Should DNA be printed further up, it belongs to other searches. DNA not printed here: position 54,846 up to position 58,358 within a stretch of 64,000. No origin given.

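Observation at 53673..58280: Giant SF1 helicase with a ~680-aa insertion and a C-terminal Vsr/DUF559-like nuclease: candidate single-gene defence system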

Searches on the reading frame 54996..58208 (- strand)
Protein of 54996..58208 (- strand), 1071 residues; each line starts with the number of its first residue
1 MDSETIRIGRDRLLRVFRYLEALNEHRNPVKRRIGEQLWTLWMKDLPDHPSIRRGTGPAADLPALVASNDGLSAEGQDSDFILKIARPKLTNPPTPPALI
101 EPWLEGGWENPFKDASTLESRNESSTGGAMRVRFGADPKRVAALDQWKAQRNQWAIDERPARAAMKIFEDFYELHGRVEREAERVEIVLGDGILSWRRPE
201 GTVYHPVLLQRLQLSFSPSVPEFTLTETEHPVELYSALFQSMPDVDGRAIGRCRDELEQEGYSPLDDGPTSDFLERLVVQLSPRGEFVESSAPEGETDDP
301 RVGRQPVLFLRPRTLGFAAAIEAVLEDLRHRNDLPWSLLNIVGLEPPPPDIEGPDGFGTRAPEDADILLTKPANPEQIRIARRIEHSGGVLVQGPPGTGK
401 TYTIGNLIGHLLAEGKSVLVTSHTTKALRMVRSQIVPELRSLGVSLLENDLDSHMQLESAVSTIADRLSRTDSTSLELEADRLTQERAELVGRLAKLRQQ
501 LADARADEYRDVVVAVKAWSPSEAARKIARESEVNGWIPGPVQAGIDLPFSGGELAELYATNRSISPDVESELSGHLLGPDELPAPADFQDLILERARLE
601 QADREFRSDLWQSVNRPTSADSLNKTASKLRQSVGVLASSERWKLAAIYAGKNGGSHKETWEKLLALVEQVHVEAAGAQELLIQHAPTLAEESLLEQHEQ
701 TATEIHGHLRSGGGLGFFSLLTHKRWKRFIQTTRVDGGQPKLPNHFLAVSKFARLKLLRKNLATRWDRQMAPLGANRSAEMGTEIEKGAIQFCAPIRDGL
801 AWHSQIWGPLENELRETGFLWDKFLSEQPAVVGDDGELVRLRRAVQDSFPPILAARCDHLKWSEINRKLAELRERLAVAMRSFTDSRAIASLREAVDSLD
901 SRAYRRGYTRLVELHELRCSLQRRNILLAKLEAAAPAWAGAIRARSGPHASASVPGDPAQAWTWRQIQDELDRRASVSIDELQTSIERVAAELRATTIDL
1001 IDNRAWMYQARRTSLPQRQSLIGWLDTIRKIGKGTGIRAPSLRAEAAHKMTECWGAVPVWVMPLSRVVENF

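Call 30: search_protein_representatives(protein=window:54996-58208:-)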
Query: 1071 residues. Proteins with E-value up to 0.001 (for the whole library): 4746; up to 1e-10: 2946; up to 1e-30: 1588. The best 150 are listed.
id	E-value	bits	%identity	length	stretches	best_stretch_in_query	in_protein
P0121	0.0e+00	1018.7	49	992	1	1-986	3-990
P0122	0.0e+00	1013.8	47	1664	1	5-1071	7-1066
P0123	4.5e-290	981.7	46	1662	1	7-1071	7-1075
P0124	3.5e-280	949.0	44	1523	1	4-1071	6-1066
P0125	4.5e-276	935.4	46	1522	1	7-1071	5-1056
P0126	1.0e-275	934.2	45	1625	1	9-1071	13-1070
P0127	2.2e-269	913.2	44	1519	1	32-1071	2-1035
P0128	2.6e-268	909.6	46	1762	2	9-613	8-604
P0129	7.7e-268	908.1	44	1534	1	9-1070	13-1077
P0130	3.1e-267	906.1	46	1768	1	7-1071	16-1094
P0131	2.4e-264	896.5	44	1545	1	10-1071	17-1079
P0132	1.4e-262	890.7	44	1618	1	5-1071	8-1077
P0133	2.7e-257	873.2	44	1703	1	7-1071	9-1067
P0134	1.1e-252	858.0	42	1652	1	6-1071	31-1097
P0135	3.4e-252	856.3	41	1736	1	8-1071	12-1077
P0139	2.0e-246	837.2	40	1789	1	12-1071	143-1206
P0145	1.9e-240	817.4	40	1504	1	9-1071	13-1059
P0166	9.2e-224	762.2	40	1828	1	9-1071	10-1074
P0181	1.3e-210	718.6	36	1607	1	6-1071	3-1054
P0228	2.7e-182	624.9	34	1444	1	3-1071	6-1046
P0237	2.8e-177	608.3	33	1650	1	8-1071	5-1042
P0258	7.8e-170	583.6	35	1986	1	10-1071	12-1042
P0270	2.8e-164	565.2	34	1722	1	10-1071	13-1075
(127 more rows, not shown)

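Call 31: search_protein_families(library=padloc, proteins=[P0122, P0139, P0166, P0237, P0270], max_evalue=1e-10)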
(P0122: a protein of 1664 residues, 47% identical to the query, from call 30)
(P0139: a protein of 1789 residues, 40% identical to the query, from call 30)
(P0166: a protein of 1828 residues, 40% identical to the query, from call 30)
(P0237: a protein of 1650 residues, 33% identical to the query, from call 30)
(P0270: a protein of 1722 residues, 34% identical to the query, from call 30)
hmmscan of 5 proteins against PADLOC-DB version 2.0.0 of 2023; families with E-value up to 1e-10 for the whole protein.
P0122 (1664 aa): 5 families
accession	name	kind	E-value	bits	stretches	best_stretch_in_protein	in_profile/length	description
PDLC05009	PDC-S37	-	9.4e-57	190.7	2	1050-1474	915-1352/1550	-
PDLC02194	Hhe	-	2.2e-33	112.7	1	1048-1465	1353-1785/1911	-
PDLC03924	MkoC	-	3.5e-32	109.5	1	1068-1329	666-945/1136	-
PDLC03920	MkoA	-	4.9e-30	102.6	2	1069-1356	788-1096/1112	-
PDLC03921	MkoA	-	2.6e-23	79.7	1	1069-1325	1293-1564/1607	-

P0139 (1789 aa): 5 families
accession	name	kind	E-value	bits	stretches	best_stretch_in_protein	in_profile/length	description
PDLC05009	PDC-S37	-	1.3e-57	193.5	2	1179-1684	900-1419/1550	-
PDLC02194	Hhe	-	1.5e-35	119.9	1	1193-1607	1361-1788/1911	-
PDLC03924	MkoC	-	3.1e-26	89.8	1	1208-1472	666-948/1136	-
PDLC03920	MkoA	-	3.7e-21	73.2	1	516-639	624-754/1112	-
PDLC03921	MkoA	-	3.2e-17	59.6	0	496-564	1012-1085/1607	-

P0166 (1828 aa): 5 families
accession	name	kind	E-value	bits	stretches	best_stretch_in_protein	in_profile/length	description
PDLC05009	PDC-S37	-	2.1e-62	209.4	2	865-1797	726-1540/1550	-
PDLC03924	MkoC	-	6.2e-33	112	1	960-1331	560-943/1136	-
PDLC02194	Hhe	-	7.6e-29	97.6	1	1079-1465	1379-1781/1911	-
PDLC03920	MkoA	-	2.3e-28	97.1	2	1077-1367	788-1103/1112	-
PDLC03921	MkoA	-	3.4e-16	56.1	0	394-462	1046-1121/1607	-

P0237 (1650 aa): 5 families
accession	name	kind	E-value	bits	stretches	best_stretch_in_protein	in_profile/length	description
PDLC05009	PDC-S37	-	2e-61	206.1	1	315-1487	257-1384/1550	-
PDLC02194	Hhe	-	1.8e-36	122.9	1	1028-1444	1360-1789/1911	-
PDLC03924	MkoC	-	2.3e-30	103.5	1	1043-1301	665-941/1136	-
PDLC03920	MkoA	-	2.5e-24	83.7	1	342-490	605-765/1112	-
PDLC03921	MkoA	-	1.6e-21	73.8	1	329-416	1010-1094/1607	-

P0270 (1722 aa): 5 families
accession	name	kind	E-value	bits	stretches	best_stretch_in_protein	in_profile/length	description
PDLC05009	PDC-S37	-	1.4e-60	203.4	2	970-1717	836-1528/1550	-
PDLC02194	Hhe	-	6.7e-34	114.4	1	1036-1483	1335-1783/1911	-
PDLC03924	MkoC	-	2.4e-29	100.1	1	1080-1372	668-969/1136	-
PDLC03920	MkoA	-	1.8e-28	97.4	2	1078-1356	787-1081/1112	-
PDLC03921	MkoA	-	1.3e-19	67.5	1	1080-1350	1294-1566/1607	-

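Call 32: search_protein_families(library=pfam, proteins=[P0122, P0139, P0166, P0237, P0270], max_evalue=0.00001)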
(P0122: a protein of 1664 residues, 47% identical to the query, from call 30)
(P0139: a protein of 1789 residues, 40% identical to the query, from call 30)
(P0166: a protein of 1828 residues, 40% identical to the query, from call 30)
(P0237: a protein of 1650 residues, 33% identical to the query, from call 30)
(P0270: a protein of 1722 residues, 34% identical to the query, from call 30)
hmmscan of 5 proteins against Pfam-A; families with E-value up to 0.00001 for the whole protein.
P0122 (1664 aa): 6 families
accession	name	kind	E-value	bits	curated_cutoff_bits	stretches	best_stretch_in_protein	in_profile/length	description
PF18741.7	MTES_1575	-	2.3e-27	95.3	38.2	1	1369-1460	2-96/96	REase_MTES_1575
PF13086.12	AAA_11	-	5e-17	63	27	2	370-492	4-140/257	AAA domain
PF13087.12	AAA_12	-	6.1e-16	59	27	1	1154-1325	18-191/195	AAA domain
PF13604.12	AAA_30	-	1.5e-11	44.8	27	1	369-429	3-65/191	AAA domain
PF13245.12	AAA_19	-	3.3e-10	40.7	25.1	0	377-432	6-63/134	AAA domain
PF04480.18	DUF559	-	6.5e-07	29.6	20.6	1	1375-1460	24-108/109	Protein of unknown function (DUF559)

P0139 (1789 aa): 8 families
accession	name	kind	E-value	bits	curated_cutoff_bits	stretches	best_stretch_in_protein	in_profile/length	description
PF18741.7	MTES_1575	-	6.3e-30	103.5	38.2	1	1507-1599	1-96/96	REase_MTES_1575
PF13086.12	AAA_11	-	6.7e-15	56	27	2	510-669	3-170/257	AAA domain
PF13245.12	AAA_19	-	1.6e-11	44.9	25.1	1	519-652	7-125/134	AAA domain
PF13087.12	AAA_12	-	2.8e-11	43.8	27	1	1296-1465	20-191/195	AAA domain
PF04480.18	DUF559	-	3.1e-11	43.5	20.6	1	1511-1599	24-108/109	Protein of unknown function (DUF559)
PF13604.12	AAA_30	-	8.4e-10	39.1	27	1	509-572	2-67/191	AAA domain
PF20720.3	nSTAND3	-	2e-06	28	27.2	1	516-661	10-147/155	Novel STAND NTPase 3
PF05127.21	NAT10_TcmA_helicase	-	6.9e-06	26.5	22.7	0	528-590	2-58/176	RNA cytidine acetyltransferase NAT10/TcmA, helicase domain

P0166 (1828 aa): 7 families
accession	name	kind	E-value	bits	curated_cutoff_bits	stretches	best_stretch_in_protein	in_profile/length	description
PF18741.7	MTES_1575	-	2.2e-30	105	38.2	1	1372-1464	1-96/96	REase_MTES_1575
PF13086.12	AAA_11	-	7.8e-14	52.5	27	1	380-497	6-140/257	AAA domain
PF13087.12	AAA_12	-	1.2e-10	41.7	27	1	1162-1329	18-191/195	AAA domain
PF13245.12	AAA_19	-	1.8e-10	41.5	25.1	1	389-443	10-66/134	AAA domain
PF13604.12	AAA_30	-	3.8e-10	40.2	27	1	377-438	3-66/191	AAA domain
PF00580.27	UvrD-helicase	-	9.9e-07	29.1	23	1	377-444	2-71/271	UvrD/REP helicase N-terminal domain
PF04480.18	DUF559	-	1.3e-06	28.7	20.6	1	1358-1464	7-108/109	Protein of unknown function (DUF559)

P0237 (1650 aa): 8 families
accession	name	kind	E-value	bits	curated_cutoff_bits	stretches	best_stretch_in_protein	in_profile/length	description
PF18741.7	MTES_1575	-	3.9e-29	101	38.2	1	1344-1436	1-96/96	REase_MTES_1575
PF13086.12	AAA_11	-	1.3e-19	71.5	27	2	353-483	3-153/257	AAA domain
PF13245.12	AAA_19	-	3.5e-13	50.3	25.1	1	358-471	3-113/134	AAA domain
PF13604.12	AAA_30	-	2.3e-12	47.5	27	1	352-414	2-66/191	AAA domain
PF13087.12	AAA_12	-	1.8e-11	44.4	27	1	1128-1301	16-191/195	AAA domain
PF04480.18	DUF559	-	4.2e-09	36.7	20.6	1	1338-1436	15-108/109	Protein of unknown function (DUF559)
PF00580.27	UvrD-helicase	-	9.6e-08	32.5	23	1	353-564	2-136/271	UvrD/REP helicase N-terminal domain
PF09848.15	SLFN-g3_helicase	-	5.8e-06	26.3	24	0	369-467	4-97/354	Schlafen group 3, DNA/RNA helicase domain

P0270 (1722 aa): 6 families
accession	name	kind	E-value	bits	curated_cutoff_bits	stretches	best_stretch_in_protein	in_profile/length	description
PF18741.7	MTES_1575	-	5e-27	94.2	38.2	1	1387-1480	1-96/96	REase_MTES_1575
PF13086.12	AAA_11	-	2.6e-16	60.6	27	1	375-527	3-147/257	AAA domain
PF13087.12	AAA_12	-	1.4e-13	51.3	27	1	1161-1348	15-191/195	AAA domain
PF13604.12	AAA_30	-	1.5e-13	51.4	27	1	374-483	2-105/191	AAA domain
PF13245.12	AAA_19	-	7.7e-11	42.7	25.1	1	381-444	4-69/134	AAA domain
PF00580.27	UvrD-helicase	-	2.2e-06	28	23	0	375-449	2-74/271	UvrD/REP helicase N-terminal domain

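Call 33: search_protein_families(library=ncbifam, proteins=[P0122, P0139, P0166, P0237, P0270], max_evalue=1e-10)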
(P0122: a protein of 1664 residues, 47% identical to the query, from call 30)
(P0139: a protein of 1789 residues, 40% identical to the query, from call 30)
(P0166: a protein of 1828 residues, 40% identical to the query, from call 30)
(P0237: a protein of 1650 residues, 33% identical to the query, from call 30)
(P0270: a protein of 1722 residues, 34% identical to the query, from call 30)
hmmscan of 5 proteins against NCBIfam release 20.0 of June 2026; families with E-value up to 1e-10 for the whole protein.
P0122 (1664 aa): 4 families
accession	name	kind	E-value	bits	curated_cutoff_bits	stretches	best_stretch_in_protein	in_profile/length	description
NF058533.1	antiphage_ProA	equivalog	8e-56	189.3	1500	2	984-1580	1220-1794/1903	anti-phage protein ProA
NF042953.1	Hhe_antiphage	equivalog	6.9e-46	156.3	2000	1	976-1475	1186-1695/1797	DUF4011 domain-containing anti-phage protein Hhe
NF040671.1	PLuB_AAA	exception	1.4e-21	75.7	999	1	1070-1348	960-1249/1256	PLuB system helicase-like protein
TIGR00376.1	TIGR00376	hypoth_equivalog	2.4e-19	69.3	348.9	0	1069-1182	360-456/639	IGHMBP2 family helicase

P0139 (1789 aa): 4 families
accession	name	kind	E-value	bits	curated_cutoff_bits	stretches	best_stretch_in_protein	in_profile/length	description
NF058533.1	antiphage_ProA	equivalog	6.2e-62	209.6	1500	2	1182-1653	1269-1734/1903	anti-phage protein ProA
NF042953.1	Hhe_antiphage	equivalog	2.3e-46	157.9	2000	1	1182-1657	1247-1741/1797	DUF4011 domain-containing anti-phage protein Hhe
NF040671.1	PLuB_AAA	exception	2.5e-16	58.3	999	0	1211-1466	961-1230/1256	PLuB system helicase-like protein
TIGR00376.1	TIGR00376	hypoth_equivalog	2.6e-12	46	348.9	0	515-641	166-286/639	IGHMBP2 family helicase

P0166 (1828 aa): 4 families
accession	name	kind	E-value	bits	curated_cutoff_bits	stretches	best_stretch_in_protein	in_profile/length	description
NF058533.1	antiphage_ProA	equivalog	1.6e-61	208.2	1500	1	364-1503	638-1731/1903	anti-phage protein ProA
NF042953.1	Hhe_antiphage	equivalog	2.1e-42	144.7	2000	1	1061-1477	1262-1693/1797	DUF4011 domain-containing anti-phage protein Hhe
NF040671.1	PLuB_AAA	exception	3.3e-20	71.2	999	0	1080-1188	962-1074/1256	PLuB system helicase-like protein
TIGR00376.1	TIGR00376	hypoth_equivalog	3.3e-16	58.9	348.9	0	392-469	176-252/639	IGHMBP2 family helicase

P0237 (1650 aa): 4 families
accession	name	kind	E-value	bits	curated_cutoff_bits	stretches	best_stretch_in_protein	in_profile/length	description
NF058533.1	antiphage_ProA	equivalog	1.2e-63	215.2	1500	2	1016-1503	1271-1757/1903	anti-phage protein ProA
NF042953.1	Hhe_antiphage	equivalog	1.3e-42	145.4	2000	1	1026-1487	1259-1731/1797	DUF4011 domain-containing anti-phage protein Hhe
TIGR00376.1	TIGR00376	hypoth_equivalog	7.9e-22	77.4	348.9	0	348-482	155-284/639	IGHMBP2 family helicase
NF040671.1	PLuB_AAA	exception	6.2e-18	63.6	999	0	350-411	814-876/1256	PLuB system helicase-like protein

P0270 (1722 aa): 4 families
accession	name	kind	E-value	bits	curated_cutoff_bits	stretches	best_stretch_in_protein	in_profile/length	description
NF058533.1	antiphage_ProA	equivalog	3.1e-61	207.3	1500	2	895-1604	1122-1808/1903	anti-phage protein ProA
NF042953.1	Hhe_antiphage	equivalog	4e-46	157.1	2000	1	1081-1489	1280-1689/1797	DUF4011 domain-containing anti-phage protein Hhe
NF040671.1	PLuB_AAA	exception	1.4e-22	79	999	1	1078-1370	958-1248/1256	PLuB system helicase-like protein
TIGR00376.1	TIGR00376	hypoth_equivalog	2.3e-17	62.7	348.9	0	376-506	162-297/639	IGHMBP2 family helicase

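Call 86: list_cluster_members(proteins=[P0122, P0124, P0130, P0139, P0145, P0166, P0181, P0228, P0237, P0258])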
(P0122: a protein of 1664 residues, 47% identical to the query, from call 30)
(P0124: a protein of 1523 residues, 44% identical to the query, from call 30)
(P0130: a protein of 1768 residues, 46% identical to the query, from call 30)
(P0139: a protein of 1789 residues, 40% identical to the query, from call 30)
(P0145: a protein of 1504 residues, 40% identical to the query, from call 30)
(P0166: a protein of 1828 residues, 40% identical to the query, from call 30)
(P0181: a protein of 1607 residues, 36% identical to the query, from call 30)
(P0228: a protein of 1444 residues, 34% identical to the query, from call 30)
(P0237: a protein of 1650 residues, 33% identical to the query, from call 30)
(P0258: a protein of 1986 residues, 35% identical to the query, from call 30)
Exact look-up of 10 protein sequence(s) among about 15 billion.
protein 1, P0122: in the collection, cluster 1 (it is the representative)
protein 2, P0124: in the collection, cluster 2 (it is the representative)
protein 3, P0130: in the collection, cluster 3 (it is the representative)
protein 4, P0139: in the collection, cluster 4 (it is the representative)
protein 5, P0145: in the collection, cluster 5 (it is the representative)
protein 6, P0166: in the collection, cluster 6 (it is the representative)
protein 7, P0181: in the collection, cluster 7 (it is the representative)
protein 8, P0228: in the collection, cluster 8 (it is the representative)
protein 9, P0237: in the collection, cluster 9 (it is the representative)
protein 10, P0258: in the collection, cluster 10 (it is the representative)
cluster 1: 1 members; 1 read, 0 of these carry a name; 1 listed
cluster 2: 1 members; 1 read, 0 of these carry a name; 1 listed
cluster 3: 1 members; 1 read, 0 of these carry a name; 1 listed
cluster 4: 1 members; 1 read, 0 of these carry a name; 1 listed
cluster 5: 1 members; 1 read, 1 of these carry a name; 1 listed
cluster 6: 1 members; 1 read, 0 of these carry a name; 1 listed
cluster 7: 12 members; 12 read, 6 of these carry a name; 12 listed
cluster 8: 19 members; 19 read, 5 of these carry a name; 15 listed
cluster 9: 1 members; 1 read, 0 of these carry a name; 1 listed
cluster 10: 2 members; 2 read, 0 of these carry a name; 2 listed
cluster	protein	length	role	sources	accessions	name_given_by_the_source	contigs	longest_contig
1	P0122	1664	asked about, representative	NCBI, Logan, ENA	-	-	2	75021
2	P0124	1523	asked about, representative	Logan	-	-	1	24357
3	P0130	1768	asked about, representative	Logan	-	-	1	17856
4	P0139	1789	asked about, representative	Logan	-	-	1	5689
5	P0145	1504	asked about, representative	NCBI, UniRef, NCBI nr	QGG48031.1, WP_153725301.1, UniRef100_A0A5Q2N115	AAA domain-containing protein [Heliorestis convoluta] | Helicase N-terminal domain, putative n=1 Tax=Heliorestis convoluta TaxID=356322 ...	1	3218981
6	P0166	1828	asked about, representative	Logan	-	-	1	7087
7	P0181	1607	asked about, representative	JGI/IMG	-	very-short-patch-repair endonuclease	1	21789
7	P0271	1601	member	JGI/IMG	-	very-short-patch-repair endonuclease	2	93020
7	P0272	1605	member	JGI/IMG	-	very-short-patch-repair endonuclease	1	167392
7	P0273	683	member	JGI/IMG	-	very-short-patch-repair endonuclease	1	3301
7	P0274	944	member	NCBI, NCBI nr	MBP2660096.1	MAG: putative helicase N-terminal domain, partial [Firmicutes bacterium] | putative helicase N-terminal domain [Bacillota bacterium]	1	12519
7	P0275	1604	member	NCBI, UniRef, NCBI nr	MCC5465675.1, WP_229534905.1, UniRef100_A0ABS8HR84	AAA domain-containing protein [Pelosinus baikalensis] | AAA domain-containing protein n=1 Tax=Pelosinus baikalensis TaxID=2892015 ...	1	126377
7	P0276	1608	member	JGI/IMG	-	-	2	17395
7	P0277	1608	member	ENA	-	-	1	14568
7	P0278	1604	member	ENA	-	-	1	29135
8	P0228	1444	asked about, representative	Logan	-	-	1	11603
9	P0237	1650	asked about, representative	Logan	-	-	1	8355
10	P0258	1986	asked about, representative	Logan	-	-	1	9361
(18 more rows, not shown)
